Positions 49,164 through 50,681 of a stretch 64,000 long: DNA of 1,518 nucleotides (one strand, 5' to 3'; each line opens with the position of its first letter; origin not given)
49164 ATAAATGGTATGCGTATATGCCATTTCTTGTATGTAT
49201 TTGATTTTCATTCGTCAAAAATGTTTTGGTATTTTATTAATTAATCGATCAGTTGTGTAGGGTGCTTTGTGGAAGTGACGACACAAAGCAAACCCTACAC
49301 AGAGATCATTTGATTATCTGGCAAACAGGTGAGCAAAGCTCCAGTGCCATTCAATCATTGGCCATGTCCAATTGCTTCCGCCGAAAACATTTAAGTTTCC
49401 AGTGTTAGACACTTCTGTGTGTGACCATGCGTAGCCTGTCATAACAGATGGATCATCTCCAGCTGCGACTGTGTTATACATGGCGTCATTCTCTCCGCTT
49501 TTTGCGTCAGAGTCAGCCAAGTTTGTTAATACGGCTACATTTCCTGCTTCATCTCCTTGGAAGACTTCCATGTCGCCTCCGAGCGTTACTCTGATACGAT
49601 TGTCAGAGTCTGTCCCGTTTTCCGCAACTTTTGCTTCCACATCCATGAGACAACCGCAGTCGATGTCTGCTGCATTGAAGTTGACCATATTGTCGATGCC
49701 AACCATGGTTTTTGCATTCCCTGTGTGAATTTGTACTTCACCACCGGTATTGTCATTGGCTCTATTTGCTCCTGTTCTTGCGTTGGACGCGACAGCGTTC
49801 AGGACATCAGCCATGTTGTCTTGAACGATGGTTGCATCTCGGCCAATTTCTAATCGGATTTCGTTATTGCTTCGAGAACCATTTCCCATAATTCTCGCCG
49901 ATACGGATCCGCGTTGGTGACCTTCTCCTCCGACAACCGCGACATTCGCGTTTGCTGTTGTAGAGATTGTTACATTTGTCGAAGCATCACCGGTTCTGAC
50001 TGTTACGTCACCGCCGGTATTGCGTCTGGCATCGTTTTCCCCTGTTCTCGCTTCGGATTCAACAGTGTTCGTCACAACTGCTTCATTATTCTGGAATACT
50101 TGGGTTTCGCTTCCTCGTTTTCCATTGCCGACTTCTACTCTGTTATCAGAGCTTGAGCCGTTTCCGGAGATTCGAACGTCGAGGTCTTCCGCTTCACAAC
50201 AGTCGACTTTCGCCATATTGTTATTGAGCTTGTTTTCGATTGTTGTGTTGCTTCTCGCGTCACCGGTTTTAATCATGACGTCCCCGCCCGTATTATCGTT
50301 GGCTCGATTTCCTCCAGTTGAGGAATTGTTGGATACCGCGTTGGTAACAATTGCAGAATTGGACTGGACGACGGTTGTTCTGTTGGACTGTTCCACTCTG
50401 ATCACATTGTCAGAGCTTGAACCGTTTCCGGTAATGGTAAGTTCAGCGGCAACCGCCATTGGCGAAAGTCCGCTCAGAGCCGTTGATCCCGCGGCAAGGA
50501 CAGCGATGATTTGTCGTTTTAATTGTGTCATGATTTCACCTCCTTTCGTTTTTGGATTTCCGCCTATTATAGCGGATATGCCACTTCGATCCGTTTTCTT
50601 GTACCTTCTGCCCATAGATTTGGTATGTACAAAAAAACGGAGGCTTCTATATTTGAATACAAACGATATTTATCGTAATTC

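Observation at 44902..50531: Four paralogous secreted proteins built from an unrecognised ~90-100 aa Asn/Thr/Gly-rich repeat with a conserved Cys pair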

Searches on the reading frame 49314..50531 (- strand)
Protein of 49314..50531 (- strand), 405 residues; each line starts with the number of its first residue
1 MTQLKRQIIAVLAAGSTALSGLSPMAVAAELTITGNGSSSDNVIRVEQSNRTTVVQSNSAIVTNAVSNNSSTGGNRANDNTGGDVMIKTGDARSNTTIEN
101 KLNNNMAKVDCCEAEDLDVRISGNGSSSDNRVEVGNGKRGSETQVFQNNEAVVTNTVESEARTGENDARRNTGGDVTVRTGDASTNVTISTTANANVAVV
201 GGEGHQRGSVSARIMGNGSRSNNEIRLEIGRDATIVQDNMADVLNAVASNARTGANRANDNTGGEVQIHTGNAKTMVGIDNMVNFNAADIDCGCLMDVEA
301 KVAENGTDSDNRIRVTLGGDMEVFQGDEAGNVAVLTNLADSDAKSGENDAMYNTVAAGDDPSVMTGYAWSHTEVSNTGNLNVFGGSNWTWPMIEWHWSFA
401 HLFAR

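Call 3: search_protein_families(library=pfam, proteins=[window:49314-50531:-], max_evalue=1)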
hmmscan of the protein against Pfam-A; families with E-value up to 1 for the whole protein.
window:49314-50531:- (405 aa): 0 families

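Call 4: search_protein_families(library=ncbifam, proteins=[window:49314-50531:-], max_evalue=1)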
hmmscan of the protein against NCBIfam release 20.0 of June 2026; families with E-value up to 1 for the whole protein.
window:49314-50531:- (405 aa): 0 families

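Call 8: find_homologous_proteins(query=window:49314-50531:-, max_evalue=0.001)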
Query window:49314-50531:- (405 aa): 1035 proteins with E <= 0.001 among 8000 candidates; the best 120 are listed.
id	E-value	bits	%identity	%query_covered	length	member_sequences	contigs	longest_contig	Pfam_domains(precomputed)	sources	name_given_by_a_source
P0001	1.6e-252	855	100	100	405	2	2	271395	-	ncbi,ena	-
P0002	4.3e-168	578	70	100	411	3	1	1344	-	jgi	jgi:hypothetical protein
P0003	1.4e-165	569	67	100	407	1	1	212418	-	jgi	jgi:hypothetical protein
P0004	1.4e-153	530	66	100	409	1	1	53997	-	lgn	-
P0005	5.4e-130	452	58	100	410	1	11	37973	-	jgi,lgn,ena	-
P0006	3.3e-126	440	58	99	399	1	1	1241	-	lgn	-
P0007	4.9e-121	423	57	100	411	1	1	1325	-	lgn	-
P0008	1.2e-120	421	55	100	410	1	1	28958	-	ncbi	-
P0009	1.1e-119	418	56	100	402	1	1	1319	-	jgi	jgi:hypothetical protein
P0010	1.2e-119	418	56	100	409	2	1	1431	-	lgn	-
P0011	1.4e-118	415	56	99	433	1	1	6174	-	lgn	-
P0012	2.1e-116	408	56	100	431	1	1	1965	-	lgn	-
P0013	4.4e-116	406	54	100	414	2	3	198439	-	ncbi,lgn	-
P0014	1.6e-114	401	53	98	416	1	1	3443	-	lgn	-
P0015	3.0e-114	400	62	75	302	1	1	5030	-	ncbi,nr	ncbi:MAG: hypothetical protein N3A54_04870, partial [Patescibacteria group bacterium]|nr:hypothetica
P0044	1.7e-99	352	51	100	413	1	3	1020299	-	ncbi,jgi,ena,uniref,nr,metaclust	ncbi:hypothetical protein A3A79_00360 [Candidatus Gottesmanbacteria bacterium RIFCSPLOWO2_01_FULL_43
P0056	1.0e-96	343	49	99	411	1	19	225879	-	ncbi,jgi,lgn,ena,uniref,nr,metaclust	ncbi:MAG: SNF2 domain/helicase domain/RING finger domain-containing protein [Candidatus Woesebacteri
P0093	2.7e-92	328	47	96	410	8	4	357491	-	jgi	-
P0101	2.9e-91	325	48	100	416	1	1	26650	-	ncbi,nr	ncbi:MAG: hypothetical protein Q7K55_08625 [Candidatus Levybacteria bacterium]|nr:hypothetical prote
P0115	2.2e-90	322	45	94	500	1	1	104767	-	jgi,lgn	-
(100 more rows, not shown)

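Call 12: search_solved_structures(query=A1, max_evalue=10, show_alignments=2)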
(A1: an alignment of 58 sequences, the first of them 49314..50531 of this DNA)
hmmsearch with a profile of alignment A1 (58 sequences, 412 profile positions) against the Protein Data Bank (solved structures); distinct sequences matched with E-value up to 10: 0.

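Call 17: predict_structure(alignment_id=A1)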
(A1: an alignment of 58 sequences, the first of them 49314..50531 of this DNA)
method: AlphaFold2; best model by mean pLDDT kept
length: 405 residues; sequences in the alignment: 58
mean_pLDDT: 60.3   pTM: 0.51
mean pLDDT of the five models: 60.3, 58.5, 52.3, 47.2, 39.1
residues with pLDDT >= 90: 24; 70-90: 129; 50-70: 102; < 50: 150
segments of 3 or more residues with pLDDT < 50: 1-49, 55-58, 117-139, 211-227, 297-318, 383-405
pLDDT, mean of each block of 10 residues (from residue 1): 34 33 33 34 42 51 79 84 85 85 58 50 35 47 56 80 85 83 89 60 52 39 43 58 81 85 81 89 60 47 34 42 51 75 86 68 88 73 43 30 28
secondary structure, 60 per line:
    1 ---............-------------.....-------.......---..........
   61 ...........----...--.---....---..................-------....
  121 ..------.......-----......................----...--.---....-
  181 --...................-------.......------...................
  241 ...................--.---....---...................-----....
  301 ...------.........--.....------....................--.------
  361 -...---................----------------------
elements in order: H4-15 E29-33 E41-47 E51-71 E76-78 E85-88 E92-109 E117-122 E129-135 E141-162 E167-169 E176-179 E183-201 E209-215 E222-259 E266-269 E273-291 E297-303 E310-318 E321-325 E332-351 E362-364 E368-383

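Call 20: find_encoding_contigs(protein=P0044, flank=8000, max_places=2)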
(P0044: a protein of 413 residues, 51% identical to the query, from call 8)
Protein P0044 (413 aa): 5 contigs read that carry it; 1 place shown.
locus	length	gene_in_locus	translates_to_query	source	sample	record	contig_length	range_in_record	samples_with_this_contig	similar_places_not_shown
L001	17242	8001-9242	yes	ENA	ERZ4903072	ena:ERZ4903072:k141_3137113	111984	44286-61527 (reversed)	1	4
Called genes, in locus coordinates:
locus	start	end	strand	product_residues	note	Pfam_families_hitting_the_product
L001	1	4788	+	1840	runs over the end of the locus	PF24514:SpaA_4 (faint), PF19403:SpaA_2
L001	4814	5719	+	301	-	-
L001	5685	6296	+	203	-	PF04203:Sortase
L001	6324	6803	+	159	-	-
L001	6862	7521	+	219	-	-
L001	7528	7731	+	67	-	PF10055:DUF2292 (weak)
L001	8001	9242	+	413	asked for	-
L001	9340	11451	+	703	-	-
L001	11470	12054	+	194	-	-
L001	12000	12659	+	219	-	PF04203:Sortase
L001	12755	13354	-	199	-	-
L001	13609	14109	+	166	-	-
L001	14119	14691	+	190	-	-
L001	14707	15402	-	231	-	PF01797:Y1_Tnp (weak)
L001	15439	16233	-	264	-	-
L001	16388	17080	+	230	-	-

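Call 21: fold_search(model_id=the predicted structure, library=pdb)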
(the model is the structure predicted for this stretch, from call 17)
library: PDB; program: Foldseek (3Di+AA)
matches with E <= 10: 189; with E <= 0.001: 0
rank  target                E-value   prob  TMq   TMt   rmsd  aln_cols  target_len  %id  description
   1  9u4u_A                4.1e-03  0.51  0.13  0.27  34.0       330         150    8  Structure of the functional amyloid FapC from Pseudomonas sp.UK4 (released 2025-08-06)
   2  8c50_A                3.3e-02  0.01  0.05  0.05  43.4       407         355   12  Pontibacter korlensis curli subunit CsgA (released 2023-06-28)
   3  5awf_B                3.8e-02  0.02  0.05  0.05  39.6       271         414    9  Crystal structure of SufB-SufC-SufD complex from Escherichia coli (released 2015-11-11)
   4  5nxk_A                9.7e-02  0.01  0.05  0.06  40.9       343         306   10  L. reuteri 53608 SRRP (released 2018-03-21)
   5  5awf_A                9.7e-02  0.01  0.05  0.05  40.7       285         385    9  Crystal structure of SufB-SufC-SufD complex from Escherichia coli (released 2015-11-11)
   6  4kh3                  1.0e-01  0.01  0.04  0.04  49.4       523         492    8  Structure of a bacterial self-associating protein (released 2014-01-15)
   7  5awf_E                1.7e-01  0.02  0.08  0.09  38.6       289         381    9  Crystal structure of SufB-SufC-SufD complex from Escherichia coli (released 2015-11-11)
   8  9ozl_B                1.8e-01  0.01  0.05  0.06  41.7       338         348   12  Crystal structure of the polysaccharide lyase RbmB from Vibrio cholerae (released 2026-03-11)
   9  9ozd_B                2.3e-01  0.01  0.05  0.05  41.0       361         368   11  Crystal structure of the polysaccharide lyase RbmB from Vibrio cholerae bound to Vibrio Polysaccharide (released 2026-03-11)
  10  3p4g_A                2.4e-01  0.01  0.04  0.05  43.2       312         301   13  X-ray crystal structure of a hyperactive, Ca2+-dependent, beta-helical antifreeze protein from an Antarctic bacterium (released 2011-04-27)
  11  9ozd_A                2.5e-01  0.01  0.05  0.05  41.1       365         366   12  Crystal structure of the polysaccharide lyase RbmB from Vibrio cholerae bound to Vibrio Polysaccharide (released 2026-03-11)
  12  1vh4_B                2.5e-01  0.01  0.05  0.05  39.6       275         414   10  Crystal structure of a stabilizer of iron transporter (released 2003-12-30)
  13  7chu_A                2.5e-01  0.01  0.05  0.04  41.8       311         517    8  Geobacillus virus E2 - ORF18 (released 2021-04-14)
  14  4wa0                  2.8e-01  0.01  0.04  0.05  40.8       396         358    8  The structure of a possible adhesin C-terminal domain from Caldicellulosiruptor kronotskyensis (released 2015-03-04)
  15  9ozl_D                2.9e-01  0.01  0.05  0.06  40.3       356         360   12  Crystal structure of the polysaccharide lyase RbmB from Vibrio cholerae (released 2026-03-11)
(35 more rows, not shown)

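Call 25: find_encoding_contigs(protein=P0056, flank=7000, max_places=1)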
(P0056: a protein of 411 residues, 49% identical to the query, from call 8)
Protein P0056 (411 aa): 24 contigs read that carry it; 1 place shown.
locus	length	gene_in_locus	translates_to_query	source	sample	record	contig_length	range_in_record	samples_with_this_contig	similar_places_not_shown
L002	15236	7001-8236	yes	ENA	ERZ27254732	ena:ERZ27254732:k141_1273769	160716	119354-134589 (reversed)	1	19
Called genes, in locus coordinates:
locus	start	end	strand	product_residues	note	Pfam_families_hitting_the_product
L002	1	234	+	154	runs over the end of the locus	-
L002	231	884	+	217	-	PF02463:SMC_N (weak), PF13555:AAA_29 (weak), PF20720:nSTAND3 (faint), PF00005:ABC_tran, PF13304:AAA_21 (faint)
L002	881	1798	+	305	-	PF18075:FtsX_ECD, PF02687:FtsX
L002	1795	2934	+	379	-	PF01551:Peptidase_M23 (faint)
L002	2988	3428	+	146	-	PF01371:Trp_repressor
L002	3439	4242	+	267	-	-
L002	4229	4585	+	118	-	PF04892:VanZ-LLP1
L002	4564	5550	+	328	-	PF01073:3Beta_HSD, PF01370:Epimerase, PF02719:Polysacc_synt_2, PF04321:RmlD_sub_bind, PF05368:NmrA (faint), PF07993:NAD_binding_4 (faint), PF13460:NAD_binding_10 (weak), PF16363:GDP_Man_Dehyd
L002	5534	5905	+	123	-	PF27226:AF_1845 (weak)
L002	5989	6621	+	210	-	-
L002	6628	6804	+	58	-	-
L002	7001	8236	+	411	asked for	-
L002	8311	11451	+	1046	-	-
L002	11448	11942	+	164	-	PF04203:Sortase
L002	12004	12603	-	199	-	-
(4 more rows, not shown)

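Call 26: find_encoding_contigs(protein=P0101, flank=7000, max_places=1)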
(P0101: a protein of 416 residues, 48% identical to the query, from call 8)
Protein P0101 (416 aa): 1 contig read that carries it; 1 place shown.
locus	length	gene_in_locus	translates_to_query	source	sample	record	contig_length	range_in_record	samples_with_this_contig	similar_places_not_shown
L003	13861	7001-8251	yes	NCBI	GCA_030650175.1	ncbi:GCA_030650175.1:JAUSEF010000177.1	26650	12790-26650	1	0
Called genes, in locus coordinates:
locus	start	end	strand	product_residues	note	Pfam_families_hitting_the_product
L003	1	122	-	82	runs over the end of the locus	PF04226:Transgly_assoc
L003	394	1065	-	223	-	PF00072:Response_reg, PF00486:Trans_reg_C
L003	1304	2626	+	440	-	PF00704:Glyco_hydro_18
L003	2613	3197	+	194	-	PF00768:Peptidase_S11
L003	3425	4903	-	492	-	-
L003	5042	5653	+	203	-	-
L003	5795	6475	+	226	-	-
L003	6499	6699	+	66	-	PF10055:DUF2292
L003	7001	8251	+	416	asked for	-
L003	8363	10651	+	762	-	-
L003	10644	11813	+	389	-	-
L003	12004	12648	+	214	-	PF04203:Sortase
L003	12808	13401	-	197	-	-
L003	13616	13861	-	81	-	?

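Call 27: find_encoding_contigs(protein=P0003, flank=7000, max_places=1)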
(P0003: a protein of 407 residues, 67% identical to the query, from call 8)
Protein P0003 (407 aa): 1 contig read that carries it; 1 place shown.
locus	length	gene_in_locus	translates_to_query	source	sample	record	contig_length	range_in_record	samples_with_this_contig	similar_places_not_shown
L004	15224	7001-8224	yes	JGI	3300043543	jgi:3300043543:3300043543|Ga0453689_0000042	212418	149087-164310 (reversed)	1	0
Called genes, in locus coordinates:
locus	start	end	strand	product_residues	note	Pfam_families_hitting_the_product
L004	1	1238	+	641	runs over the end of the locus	PF04041:Glyco_hydro_130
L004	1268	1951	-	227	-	PF01182:Glucosamine_iso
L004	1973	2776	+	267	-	-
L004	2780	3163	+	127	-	-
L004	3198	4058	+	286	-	PF05697:Trigger_N, PF05698:Trigger_C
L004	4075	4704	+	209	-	PF18904:DUF5660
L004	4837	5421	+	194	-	PF27226:AF_1845 (weak)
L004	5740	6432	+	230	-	-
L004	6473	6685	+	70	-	PF10055:DUF2292 (weak)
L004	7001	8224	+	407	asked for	-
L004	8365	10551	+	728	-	-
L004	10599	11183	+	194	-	-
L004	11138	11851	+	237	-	PF04203:Sortase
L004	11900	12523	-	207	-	-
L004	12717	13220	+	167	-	PF06325:PrmA (weak), PF08123:DOT1 (weak)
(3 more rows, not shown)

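Call 28: find_encoding_contigs(protein=P0093, flank=7000, max_places=1)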
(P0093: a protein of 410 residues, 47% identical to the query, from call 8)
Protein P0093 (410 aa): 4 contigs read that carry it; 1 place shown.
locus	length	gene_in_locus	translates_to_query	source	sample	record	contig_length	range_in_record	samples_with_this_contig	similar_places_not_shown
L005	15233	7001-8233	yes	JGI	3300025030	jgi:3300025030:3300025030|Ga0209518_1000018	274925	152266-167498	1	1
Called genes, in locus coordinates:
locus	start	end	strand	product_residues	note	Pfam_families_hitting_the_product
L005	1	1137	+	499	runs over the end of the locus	-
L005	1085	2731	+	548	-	-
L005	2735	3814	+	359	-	-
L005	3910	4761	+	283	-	PF00041:fn3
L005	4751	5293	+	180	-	PF04203:Sortase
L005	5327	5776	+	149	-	-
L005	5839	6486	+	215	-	-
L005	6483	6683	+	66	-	PF10055:DUF2292 (weak)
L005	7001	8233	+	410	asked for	-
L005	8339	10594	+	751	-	-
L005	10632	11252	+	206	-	-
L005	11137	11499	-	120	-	-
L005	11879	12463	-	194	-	-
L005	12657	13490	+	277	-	PF00188:CAP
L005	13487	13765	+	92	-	-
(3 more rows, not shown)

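Call 29: find_encoding_contigs(protein=P0115, flank=7000, max_places=1)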
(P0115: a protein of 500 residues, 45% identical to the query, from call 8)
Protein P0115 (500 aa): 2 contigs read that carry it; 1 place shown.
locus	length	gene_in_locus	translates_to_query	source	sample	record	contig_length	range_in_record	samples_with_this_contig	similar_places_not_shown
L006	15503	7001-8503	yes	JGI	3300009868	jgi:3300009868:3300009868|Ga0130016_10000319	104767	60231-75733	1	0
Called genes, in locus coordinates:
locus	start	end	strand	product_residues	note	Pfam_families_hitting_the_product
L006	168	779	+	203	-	-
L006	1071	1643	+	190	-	-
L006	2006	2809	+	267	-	-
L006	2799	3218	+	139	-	-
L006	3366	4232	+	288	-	PF05697:Trigger_N, PF05698:Trigger_C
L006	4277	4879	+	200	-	PF18904:DUF5660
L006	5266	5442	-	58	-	-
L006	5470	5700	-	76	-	-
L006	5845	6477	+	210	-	-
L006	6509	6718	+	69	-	PF10055:DUF2292 (faint)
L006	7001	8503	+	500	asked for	-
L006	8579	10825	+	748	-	-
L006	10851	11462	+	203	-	-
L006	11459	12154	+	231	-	PF04203:Sortase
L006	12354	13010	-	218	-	-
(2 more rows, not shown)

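Call 30: find_encoding_contigs(protein=P0013, flank=7000, max_places=1)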
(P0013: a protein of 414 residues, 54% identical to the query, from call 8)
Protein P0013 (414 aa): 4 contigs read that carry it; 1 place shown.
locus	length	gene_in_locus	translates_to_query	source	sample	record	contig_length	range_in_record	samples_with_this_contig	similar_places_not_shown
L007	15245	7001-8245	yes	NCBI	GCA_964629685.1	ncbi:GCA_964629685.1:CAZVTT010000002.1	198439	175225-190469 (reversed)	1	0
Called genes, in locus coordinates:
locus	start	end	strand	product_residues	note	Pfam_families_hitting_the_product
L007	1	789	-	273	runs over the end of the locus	PF01182:Glucosamine_iso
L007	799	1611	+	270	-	-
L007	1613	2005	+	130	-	-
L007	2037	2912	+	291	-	PF05697:Trigger_N, PF05698:Trigger_C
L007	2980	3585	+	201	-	PF18904:DUF5660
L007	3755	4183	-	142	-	-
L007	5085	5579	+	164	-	-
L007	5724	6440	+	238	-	-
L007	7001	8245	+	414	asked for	-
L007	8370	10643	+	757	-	-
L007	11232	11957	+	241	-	PF04203:Sortase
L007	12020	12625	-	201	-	-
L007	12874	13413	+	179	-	PF08123:DOT1 (faint)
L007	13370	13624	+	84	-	-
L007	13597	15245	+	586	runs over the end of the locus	PF07973:tRNA_SAD, PF00587:tRNA-synt_2b, PF03129:HGTP_anticodon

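Call 35: find_related_loci(query=window:49314-50531:-, collection=genome_contigs, flank=6000)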
Query window:49314-50531:- (405 aa) in genome_contigs; peptide patterns used: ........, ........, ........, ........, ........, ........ (x = any residue, [..] = any of these).
52 stretches matched a pattern; 7 encode a relative of the query (tblastn E <= 1e-3); 7 distinct loci.
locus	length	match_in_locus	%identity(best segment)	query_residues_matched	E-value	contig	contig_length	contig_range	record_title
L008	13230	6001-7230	54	1-404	2e-129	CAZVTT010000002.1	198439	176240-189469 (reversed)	MAG TPA_asm: uncultured Gammaproteobacteria bacterium isolate SRP292972_co1_32 genome assembly, contig: NODE_96_length_1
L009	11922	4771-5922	49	1-391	6e-110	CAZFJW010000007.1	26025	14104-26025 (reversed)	MAG TPA_asm: uncultured Gammaproteobacteria bacterium isolate SRP342105_co1_31 genome assembly, contig: NODE_2454_length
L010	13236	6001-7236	48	1-403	3e-103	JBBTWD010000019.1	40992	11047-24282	MAG: Patescibacteria group bacterium isolate H43-bin018_1 H43_bin018_1_000000000019, whole genome shotgun sequence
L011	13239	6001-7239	47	1-400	1e-98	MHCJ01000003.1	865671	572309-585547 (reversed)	MAG: Candidatus Chisholmbacteria bacterium RIFCSPHIGHO2_01_FULL_52_32 rifcsphigho2_01_scaffold_32, whole genome shotgun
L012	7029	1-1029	49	30-366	3e-78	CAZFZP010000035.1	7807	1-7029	MAG TPA_asm: uncultured Gammaproteobacteria bacterium isolate SRP050083_co3_227 genome assembly, contig: NODE_10250_leng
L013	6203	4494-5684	41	4-384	9e-75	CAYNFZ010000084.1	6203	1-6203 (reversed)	MAG TPA_asm: uncultured Pseudomonadales bacterium isolate SRP214966_co4_92 genome assembly, contig: NODE_17438_length_62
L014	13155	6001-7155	52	1-391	2e-115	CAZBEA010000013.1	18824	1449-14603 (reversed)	MAG TPA_asm: uncultured Gammaproteobacteria bacterium isolate binchicken_co16_305 genome assembly, contig: NODE_4898_len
